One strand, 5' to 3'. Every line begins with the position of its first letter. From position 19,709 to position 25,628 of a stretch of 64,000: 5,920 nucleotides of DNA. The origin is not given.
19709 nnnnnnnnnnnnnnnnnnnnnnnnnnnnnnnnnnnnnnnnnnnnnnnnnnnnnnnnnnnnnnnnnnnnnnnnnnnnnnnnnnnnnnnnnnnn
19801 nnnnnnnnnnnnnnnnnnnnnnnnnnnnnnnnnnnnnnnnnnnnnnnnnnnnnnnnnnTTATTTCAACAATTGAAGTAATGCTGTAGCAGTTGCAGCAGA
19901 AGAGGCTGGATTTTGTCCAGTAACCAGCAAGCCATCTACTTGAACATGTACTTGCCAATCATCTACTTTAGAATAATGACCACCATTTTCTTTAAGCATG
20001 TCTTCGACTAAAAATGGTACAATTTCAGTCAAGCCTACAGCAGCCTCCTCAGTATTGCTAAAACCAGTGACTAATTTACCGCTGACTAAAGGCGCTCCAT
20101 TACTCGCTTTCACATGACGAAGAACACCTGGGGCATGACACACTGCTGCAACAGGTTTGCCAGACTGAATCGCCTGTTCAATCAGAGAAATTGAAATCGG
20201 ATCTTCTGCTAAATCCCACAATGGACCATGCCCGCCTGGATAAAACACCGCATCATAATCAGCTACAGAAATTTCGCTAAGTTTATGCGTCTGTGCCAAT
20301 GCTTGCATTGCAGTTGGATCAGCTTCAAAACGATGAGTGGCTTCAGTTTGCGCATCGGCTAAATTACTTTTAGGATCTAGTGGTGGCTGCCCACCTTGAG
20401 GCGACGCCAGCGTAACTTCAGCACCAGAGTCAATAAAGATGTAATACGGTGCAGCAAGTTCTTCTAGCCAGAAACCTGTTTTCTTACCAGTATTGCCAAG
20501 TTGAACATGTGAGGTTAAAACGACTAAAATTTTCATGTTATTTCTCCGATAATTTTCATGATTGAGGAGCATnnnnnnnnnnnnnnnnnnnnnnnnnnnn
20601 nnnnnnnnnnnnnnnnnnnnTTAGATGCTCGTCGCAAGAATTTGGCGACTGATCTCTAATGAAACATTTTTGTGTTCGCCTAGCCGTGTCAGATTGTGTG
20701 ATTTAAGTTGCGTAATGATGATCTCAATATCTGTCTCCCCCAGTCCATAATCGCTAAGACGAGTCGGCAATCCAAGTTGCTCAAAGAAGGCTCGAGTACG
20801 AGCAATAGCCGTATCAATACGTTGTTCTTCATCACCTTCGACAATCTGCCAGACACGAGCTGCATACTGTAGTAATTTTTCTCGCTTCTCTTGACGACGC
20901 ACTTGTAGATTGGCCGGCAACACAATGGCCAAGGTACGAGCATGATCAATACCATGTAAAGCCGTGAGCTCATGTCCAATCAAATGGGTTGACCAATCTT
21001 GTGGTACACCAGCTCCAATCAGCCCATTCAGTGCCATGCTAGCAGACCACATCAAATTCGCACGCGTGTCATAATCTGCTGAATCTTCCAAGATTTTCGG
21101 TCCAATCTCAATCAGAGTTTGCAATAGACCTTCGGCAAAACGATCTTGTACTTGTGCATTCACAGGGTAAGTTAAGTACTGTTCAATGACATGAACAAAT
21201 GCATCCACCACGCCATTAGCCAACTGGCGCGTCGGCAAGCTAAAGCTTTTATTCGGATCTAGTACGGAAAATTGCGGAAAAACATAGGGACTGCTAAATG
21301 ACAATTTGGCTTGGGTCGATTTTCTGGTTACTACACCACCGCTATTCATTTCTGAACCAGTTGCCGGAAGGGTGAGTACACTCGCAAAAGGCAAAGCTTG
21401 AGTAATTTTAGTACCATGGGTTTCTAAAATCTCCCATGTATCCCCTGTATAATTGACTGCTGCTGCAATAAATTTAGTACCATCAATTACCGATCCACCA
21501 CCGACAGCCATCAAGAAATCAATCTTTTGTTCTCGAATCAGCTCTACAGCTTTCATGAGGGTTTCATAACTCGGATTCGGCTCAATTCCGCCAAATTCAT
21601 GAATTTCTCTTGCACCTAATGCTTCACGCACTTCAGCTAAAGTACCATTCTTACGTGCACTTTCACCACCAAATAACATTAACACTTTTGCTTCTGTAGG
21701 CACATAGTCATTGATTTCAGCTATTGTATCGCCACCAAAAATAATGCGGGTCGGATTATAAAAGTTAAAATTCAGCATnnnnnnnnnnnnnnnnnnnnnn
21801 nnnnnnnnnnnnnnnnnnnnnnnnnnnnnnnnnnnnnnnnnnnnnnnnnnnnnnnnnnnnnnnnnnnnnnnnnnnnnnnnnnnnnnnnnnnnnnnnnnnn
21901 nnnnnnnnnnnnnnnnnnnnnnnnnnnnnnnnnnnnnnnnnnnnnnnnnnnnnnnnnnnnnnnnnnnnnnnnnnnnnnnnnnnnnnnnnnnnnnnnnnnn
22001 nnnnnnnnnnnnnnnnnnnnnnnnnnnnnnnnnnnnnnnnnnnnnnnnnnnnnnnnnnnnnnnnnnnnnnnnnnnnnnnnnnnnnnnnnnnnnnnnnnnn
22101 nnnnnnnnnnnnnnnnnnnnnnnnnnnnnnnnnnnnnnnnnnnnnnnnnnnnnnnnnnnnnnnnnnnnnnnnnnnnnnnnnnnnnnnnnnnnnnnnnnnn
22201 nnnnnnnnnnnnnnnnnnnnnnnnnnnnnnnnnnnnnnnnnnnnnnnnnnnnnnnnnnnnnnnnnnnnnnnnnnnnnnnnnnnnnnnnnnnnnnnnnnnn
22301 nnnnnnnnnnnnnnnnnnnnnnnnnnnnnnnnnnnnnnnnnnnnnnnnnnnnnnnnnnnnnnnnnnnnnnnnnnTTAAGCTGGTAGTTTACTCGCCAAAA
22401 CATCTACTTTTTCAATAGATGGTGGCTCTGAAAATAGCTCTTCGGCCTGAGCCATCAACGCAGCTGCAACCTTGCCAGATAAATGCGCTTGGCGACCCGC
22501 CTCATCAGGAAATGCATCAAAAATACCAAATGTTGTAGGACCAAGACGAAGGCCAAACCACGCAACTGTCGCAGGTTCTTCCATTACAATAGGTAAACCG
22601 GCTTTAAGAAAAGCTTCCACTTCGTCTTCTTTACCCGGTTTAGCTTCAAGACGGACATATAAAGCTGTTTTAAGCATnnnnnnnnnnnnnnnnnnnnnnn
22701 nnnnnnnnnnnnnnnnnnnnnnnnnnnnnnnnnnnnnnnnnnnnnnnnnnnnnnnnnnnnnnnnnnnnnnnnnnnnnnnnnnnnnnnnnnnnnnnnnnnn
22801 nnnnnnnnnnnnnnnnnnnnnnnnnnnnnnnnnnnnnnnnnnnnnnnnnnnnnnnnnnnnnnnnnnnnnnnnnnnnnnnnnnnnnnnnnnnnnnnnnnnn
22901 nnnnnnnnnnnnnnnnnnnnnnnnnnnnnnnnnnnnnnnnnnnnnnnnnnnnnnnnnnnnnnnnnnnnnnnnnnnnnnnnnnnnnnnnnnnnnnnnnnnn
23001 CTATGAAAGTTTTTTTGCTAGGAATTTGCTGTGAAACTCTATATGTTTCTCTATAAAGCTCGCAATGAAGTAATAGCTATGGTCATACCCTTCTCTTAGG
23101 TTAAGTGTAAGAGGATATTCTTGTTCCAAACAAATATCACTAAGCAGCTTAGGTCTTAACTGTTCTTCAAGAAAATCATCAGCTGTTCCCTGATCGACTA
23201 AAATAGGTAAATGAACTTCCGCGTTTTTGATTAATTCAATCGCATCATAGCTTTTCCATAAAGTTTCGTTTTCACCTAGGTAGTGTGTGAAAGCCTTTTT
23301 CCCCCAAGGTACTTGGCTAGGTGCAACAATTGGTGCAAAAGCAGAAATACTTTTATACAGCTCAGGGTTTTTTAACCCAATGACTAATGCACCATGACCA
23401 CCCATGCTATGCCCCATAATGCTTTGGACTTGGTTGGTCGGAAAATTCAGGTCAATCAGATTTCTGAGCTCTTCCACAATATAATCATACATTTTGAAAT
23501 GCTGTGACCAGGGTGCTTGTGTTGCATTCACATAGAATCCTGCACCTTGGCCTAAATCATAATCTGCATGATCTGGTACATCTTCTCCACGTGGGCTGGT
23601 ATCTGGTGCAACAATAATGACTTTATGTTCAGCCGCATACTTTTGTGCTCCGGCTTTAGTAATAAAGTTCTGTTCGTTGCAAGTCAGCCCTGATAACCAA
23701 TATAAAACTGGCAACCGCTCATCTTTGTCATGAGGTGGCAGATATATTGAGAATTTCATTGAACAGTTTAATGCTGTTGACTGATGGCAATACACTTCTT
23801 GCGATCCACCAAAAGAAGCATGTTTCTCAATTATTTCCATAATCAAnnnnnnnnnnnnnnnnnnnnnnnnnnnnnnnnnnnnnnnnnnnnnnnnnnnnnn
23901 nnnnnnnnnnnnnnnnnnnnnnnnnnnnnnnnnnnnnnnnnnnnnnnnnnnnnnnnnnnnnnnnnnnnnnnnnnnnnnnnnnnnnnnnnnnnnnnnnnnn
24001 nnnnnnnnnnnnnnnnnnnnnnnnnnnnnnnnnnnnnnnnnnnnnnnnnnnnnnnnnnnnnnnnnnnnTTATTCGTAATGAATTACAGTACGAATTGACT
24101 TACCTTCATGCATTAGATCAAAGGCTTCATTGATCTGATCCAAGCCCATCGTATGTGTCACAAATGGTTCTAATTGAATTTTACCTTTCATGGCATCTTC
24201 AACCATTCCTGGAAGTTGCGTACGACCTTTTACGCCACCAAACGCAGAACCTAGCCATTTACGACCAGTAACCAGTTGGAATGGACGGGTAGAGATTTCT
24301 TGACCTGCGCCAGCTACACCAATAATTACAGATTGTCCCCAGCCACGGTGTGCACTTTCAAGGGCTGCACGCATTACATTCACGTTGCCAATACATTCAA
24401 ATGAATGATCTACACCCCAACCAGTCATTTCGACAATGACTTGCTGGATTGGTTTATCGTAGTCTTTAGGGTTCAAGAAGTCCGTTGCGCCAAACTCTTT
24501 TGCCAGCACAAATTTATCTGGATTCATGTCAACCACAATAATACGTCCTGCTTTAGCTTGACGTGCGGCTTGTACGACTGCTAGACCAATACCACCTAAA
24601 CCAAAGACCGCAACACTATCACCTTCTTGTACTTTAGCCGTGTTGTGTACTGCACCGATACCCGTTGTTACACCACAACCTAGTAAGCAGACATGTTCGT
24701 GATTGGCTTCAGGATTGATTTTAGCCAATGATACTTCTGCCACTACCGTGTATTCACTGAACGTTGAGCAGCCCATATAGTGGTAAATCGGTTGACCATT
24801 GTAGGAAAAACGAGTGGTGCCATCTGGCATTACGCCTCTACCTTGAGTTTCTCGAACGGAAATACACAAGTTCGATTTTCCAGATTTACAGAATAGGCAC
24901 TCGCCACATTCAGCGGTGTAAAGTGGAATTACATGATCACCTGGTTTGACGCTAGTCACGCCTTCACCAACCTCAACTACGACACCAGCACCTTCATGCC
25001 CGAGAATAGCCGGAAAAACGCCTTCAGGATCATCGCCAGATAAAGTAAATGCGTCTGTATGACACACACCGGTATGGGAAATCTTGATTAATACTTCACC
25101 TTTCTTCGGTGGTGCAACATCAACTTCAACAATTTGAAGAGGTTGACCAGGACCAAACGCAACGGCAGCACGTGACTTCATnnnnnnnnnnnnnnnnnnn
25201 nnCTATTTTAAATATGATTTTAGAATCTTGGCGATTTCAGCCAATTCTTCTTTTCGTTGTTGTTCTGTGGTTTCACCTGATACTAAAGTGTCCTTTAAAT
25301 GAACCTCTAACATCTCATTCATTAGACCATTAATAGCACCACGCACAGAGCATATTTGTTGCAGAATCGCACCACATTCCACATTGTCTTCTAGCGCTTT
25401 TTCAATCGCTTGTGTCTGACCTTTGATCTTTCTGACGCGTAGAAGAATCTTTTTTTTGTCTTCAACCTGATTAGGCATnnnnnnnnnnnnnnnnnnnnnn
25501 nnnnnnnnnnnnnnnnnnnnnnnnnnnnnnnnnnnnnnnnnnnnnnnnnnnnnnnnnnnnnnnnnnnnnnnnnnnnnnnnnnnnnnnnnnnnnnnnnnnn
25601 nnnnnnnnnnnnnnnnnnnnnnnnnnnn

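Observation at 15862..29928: About 14-kb composite-transposon-like insertion (two inverted IS5-family copies) carrying an aldehyde/electrophile detoxification island inside the phage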

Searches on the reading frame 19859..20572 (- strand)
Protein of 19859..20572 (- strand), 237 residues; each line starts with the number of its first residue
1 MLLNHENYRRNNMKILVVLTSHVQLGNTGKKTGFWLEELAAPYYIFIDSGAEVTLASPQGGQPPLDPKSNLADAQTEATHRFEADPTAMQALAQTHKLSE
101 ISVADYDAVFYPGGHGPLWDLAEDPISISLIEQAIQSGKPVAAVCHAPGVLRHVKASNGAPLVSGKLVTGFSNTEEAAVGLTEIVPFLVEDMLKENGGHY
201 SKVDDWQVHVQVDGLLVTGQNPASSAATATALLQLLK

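Call 6: search_protein_families(library=pfam, proteins=[window:19859-20572:-])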
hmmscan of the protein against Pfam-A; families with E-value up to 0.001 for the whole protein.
window:19859-20572:- (237 aa): 2 families
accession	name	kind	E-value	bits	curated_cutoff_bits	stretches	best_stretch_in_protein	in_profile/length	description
PF01965.30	DJ-1_PfpI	-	7.2e-15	55.6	26.6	1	37-233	14-163/165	DJ-1/PfpI family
PF17124.11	ThiJ_like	-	1.4e-08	35.3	30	1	31-147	3-134/186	ThiJ/PfpI family-like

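Call 58: search_protein_families(library=ncbifam, proteins=[window:19859-20572:-], max_evalue=0.00001)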
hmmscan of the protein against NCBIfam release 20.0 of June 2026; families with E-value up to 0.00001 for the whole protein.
window:19859-20572:- (237 aa): 4 families
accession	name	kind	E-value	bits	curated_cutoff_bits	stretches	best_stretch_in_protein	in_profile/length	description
TIGR01382.1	PfpI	subfamily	3.5e-13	49.5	139.05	1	33-236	9-168/169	DJ-1/PfpI/YhbO family deglycase/protease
NF003168.0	PRK04155.1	equivalog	2.7e-10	39.8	365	1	7-227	45-272/287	glyoxalase III HchA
TIGR01383.1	not_thiJ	equivalog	2.6e-08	33.8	131.25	1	95-175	53-128/180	DJ-1 family glyoxalase III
NF040823.1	deglyc_PfpI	equivalog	6.1e-06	26.2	330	0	98-153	54-108/166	deglycase PfpI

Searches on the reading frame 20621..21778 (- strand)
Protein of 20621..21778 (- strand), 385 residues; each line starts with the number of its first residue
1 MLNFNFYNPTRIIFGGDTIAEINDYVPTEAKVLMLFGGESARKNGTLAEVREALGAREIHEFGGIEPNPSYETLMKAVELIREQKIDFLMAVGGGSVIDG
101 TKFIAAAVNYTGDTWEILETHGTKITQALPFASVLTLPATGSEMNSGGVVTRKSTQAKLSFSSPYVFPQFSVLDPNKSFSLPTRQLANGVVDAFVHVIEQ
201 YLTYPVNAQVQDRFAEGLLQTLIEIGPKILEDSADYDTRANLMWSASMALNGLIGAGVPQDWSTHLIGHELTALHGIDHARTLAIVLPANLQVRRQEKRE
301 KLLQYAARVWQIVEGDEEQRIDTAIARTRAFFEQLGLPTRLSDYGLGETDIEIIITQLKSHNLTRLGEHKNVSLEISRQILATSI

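Call 6: search_protein_families(library=pfam, proteins=[window:20621-21778:-])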
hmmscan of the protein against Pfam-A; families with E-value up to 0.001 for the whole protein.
window:20621-21778:- (385 aa): 3 families
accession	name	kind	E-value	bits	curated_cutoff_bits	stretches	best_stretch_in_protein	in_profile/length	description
PF00465.25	Fe-ADH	-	2.7e-40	138.1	31.3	1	9-175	1-168/168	Iron-containing alcohol dehydrogenase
PF25137.1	ADH_Fe_C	-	9.3e-27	94.4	27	1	187-356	2-166/194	Fe-containing alcohol dehydrogenase family, C-terminal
PF13685.12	Fe-ADH_2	-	6.8e-08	33.1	28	1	32-109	21-98/149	Iron-containing alcohol dehydrogenase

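Call 58: search_protein_families(library=ncbifam, proteins=[window:20621-21778:-], max_evalue=0.00001)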
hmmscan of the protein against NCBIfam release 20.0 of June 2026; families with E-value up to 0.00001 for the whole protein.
window:20621-21778:- (385 aa): 15 families
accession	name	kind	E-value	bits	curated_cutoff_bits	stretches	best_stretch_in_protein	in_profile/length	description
NF011717.0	PRK15138.1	equivalog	7.3e-184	611.3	645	1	1-382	1-384/387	alcohol dehydrogenase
NF058672.1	4HyButDHCUPNE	equivalog_domain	1e-38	133.5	500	1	34-383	33-376/378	4-hydroxybutyrate dehydrogenase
TIGR03405.1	Phn_Fe-ADH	equivalog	3.2e-37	128.1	423.7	1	6-357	1-342/355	iron-containing alcohol dehydrogenase PsrA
NF041833.1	Fe_ADH_ErcA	equivalog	6.2e-30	104.6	550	1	11-354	10-352/382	alcohol dehydrogenase-like regulatory protein ErcA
TIGR02638.1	lactal_redase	equivalog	1.6e-29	102.9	523.15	1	45-357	44-356/379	lactaldehyde reductase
NF007911.0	PRK10624.1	equivalog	1.2e-28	100.2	537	1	14-374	13-371/382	lactaldehyde reductase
NF053866.1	CholDhdGbsBBac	equivalog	5.3e-26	91.2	550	1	6-356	12-363/392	choline dehydrogenase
NF050025.1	SulfAcetaldRedSarD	equivalog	2.4e-25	89.2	700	1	4-357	3-357/385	sulfoacetaldehyde reductase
NF007363.0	PRK09860.1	equivalog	1.8e-23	83.3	581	1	6-357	6-356/383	L-threonine dehydrogenase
NF010378.0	PRK13805.1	equivalog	3.2e-23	81.5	951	1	8-351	461-827/872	bifunctional acetaldehyde-CoA/alcohol dehydrogenase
NF011998.0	PRK15454.1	equivalog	1.5e-19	70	556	1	69-346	90-357/395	ethanolamine utilization ethanol dehydrogenase EutG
NF041822.1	daptide_DH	equivalog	1.9e-18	66.5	300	1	66-339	37-320/363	daptide-type RiPP biosynthesis dehydogenase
NF006941.0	PRK09423.1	subfamily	1.5e-08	33.9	336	0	6-109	5-108/367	glycerol dehydrogenase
NF002022.0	PRK00843.1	equivalog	2.4e-07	30.1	413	1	9-109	11-111/350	NAD(P)-dependent glycerol-1-phosphate dehydrogenase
TIGR04266.1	NDMA_methanol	equivalog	5.2e-06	25.5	625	1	58-302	67-311/420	NDMA-dependent methanol dehydrogenase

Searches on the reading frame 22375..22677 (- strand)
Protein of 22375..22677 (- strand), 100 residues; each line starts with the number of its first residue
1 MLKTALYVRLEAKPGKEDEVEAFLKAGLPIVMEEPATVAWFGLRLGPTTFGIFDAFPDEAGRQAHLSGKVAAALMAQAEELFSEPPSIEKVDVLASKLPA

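Call 6: search_protein_families(library=pfam, proteins=[window:22375-22677:-])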
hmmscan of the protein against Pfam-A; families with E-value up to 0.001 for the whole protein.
window:22375-22677:- (100 aa): 0 families

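Call 58: search_protein_families(library=ncbifam, proteins=[window:22375-22677:-], max_evalue=0.00001)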
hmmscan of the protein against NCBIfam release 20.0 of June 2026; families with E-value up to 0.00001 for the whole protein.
window:22375-22677:- (100 aa): 0 families

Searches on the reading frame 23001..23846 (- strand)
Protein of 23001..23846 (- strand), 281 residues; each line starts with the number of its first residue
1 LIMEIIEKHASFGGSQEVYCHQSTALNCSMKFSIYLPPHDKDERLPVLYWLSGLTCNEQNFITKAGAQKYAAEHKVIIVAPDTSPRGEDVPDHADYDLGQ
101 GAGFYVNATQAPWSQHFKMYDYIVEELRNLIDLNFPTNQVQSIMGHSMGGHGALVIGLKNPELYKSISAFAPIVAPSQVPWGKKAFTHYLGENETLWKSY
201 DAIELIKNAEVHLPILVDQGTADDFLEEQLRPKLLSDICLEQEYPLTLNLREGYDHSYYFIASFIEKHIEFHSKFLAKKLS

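Call 6: search_protein_families(library=pfam, proteins=[window:23001-23846:-])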
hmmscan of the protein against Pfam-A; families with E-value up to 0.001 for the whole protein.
window:23001-23846:- (281 aa): 3 families
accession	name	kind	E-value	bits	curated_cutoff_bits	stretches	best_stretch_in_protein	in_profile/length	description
PF00756.26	Esterase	-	1e-68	232.3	22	1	23-270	1-250/251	Putative esterase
PF12146.15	Hydrolase_4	-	5.2e-06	26.4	27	1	116-192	51-132/239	Serine aminopeptidase, S33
PF00326.27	Peptidase_S9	-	4.9e-05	23.4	22.6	1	125-278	50-208/213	Prolyl oligopeptidase family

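Call 58: search_protein_families(library=ncbifam, proteins=[window:23001-23846:-], max_evalue=0.00001)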
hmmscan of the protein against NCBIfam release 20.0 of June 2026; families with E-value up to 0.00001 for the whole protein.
window:23001-23846:- (281 aa): 2 families
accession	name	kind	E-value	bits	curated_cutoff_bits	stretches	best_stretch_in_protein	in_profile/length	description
TIGR02821.1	fghA_ester_D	equivalog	9.3e-125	415.7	281.7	1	4-275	1-274/275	S-formylglutathione hydrolase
NF050058.1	e_dPHAscl_type1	hypoth_equivalog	1.3e-08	34.7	150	1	30-230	8-196/276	extracellular catalytic domain type 1 short-chain-length polyhydroxyalkanoate depolymerase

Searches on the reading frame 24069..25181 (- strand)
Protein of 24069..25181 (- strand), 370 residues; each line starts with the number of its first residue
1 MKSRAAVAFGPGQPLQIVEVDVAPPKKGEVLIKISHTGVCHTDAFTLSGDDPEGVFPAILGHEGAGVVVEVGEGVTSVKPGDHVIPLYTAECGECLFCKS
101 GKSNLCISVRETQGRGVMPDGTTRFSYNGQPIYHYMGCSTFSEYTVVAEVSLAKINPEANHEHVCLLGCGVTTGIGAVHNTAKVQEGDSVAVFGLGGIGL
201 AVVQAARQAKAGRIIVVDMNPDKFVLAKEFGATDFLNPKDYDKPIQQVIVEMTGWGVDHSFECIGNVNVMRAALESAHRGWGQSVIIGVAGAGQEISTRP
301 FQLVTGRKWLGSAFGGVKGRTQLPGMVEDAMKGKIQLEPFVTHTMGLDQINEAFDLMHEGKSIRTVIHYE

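Call 6: search_protein_families(library=pfam, proteins=[window:24069-25181:-])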
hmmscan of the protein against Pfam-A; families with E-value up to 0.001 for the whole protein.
window:24069-25181:- (370 aa): 3 families
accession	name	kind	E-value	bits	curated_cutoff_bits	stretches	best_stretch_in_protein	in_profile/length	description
PF00107.32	ADH_zinc_N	-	2.7e-25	89.3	31.8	1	197-327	1-124/129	Zinc-binding dehydrogenase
PF08240.17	ADH_N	-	1.7e-23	83.2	23.5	1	27-155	2-102/104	Alcohol dehydrogenase GroES-like domain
PF13602.12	ADH_zinc_N_2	-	4.2e-05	24.9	27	1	251-362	17-128/134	Zinc-binding dehydrogenase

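Call 58: search_protein_families(library=ncbifam, proteins=[window:24069-25181:-], max_evalue=0.00001)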
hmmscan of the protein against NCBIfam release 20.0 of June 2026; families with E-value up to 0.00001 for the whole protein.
window:24069-25181:- (370 aa): 22 families
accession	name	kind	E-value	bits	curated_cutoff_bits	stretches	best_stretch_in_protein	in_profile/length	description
TIGR02818.1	adh_III_F_hyde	equivalog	3.6e-219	727.1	543.95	1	2-369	1-368/368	S-(hydroxymethyl)glutathione dehydrogenase/class III alcohol dehydrogenase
TIGR03989.1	Rxyl_3153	subfamily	1.1e-89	301.3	440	1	2-369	1-370/370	NDMA-dependent alcohol dehydrogenase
TIGR03451.1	mycoS_dep_FDH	equivalog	4.2e-73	246.2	512.9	1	4-368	3-357/358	S-(hydroxymethyl)mycothiol dehydrogenase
NF041097.1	keto_inos_dh_IolM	equivalog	1.3e-43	149.1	450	2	178-368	198-388/389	scyllo-inosose 3-dehydrogenase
NF006940.0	PRK09422.1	equivalog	4.4e-38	131.1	344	1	14-367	11-333/338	alcohol dehydrogenase AdhP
TIGR00692.1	tdh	equivalog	2.6e-35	122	458.35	1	14-367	10-338/340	L-threonine 3-dehydrogenase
NF003808.0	PRK05396.1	equivalog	4.5e-35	121.1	380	1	13-369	11-340/341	L-threonine 3-dehydrogenase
NF010344.0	PRK13771.1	subfamily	1.1e-34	119.9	349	2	5-108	3-106/334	putative alcohol dehydrogenase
TIGR03366.1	HpnZ_proposed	hypoth_equivalog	1.2e-32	113.4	328.1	1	25-310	3-273/315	putative phosphonate catabolism associated alcohol dehydrogenase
TIGR03201.1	dearomat_had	equivalog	2.2e-32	112.5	338.65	1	10-367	6-346/349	6-hydroxycyclohex-1-ene-1-carbonyl-CoA dehydrogenase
NF041172.1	AcrlCoa_red_Thmprot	equivalog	1.2e-30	106.6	500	1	5-364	3-328/334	acryloyl-CoA reductase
NF007489.0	PRK10083.1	equivalog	3.9e-30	105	376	2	14-110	11-107/339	Zn-dependent oxidoreductase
NF047908.1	AldhRedAhr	equivalog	7.1e-25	87.6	470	2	4-112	5-114/335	NADPH-dependent aldehyde reductase Ahr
NF007642.0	PRK10309.1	equivalog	8.1e-22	77.9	550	2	139-251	115-226/347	galactitol-1-phosphate 5-dehydrogenase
NF007375.0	PRK09880.1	equivalog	3.2e-20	72.2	469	1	26-355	26-328/344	L-idonate 5-dehydrogenase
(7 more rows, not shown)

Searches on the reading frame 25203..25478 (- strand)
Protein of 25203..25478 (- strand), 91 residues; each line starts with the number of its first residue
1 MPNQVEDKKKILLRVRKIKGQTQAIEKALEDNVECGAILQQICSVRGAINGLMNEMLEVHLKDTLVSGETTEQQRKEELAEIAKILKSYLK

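Call 6: search_protein_families(library=pfam, proteins=[window:25203-25478:-])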
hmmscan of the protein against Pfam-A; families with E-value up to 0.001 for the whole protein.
window:25203-25478:- (91 aa): 1 family
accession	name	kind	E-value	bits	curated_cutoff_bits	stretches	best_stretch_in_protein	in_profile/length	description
PF02583.22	Trns_repr_metal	-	3e-20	72.8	22.8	1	7-87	1-77/78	Metal-sensitive transcriptional repressor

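Call 58: search_protein_families(library=ncbifam, proteins=[window:25203-25478:-], max_evalue=0.00001)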
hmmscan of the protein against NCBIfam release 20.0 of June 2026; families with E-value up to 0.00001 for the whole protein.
window:25203-25478:- (91 aa): 3 families
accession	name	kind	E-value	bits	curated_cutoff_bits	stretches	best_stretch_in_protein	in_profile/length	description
NF008464.0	PRK11352.1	equivalog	2.8e-30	104.5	133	1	1-91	1-91/91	formaldehyde-responsive transcriptional repressor FrmR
NF011613.0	PRK15039.1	equivalog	1.8e-23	83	138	1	2-91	2-90/90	Ni(II)/Co(II)-binding transcriptional repressor RcnR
NF052430.1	repress_RicR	exception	1.5e-07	31.9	175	1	7-84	7-89/93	copper-sensing transcriptional repressor RicR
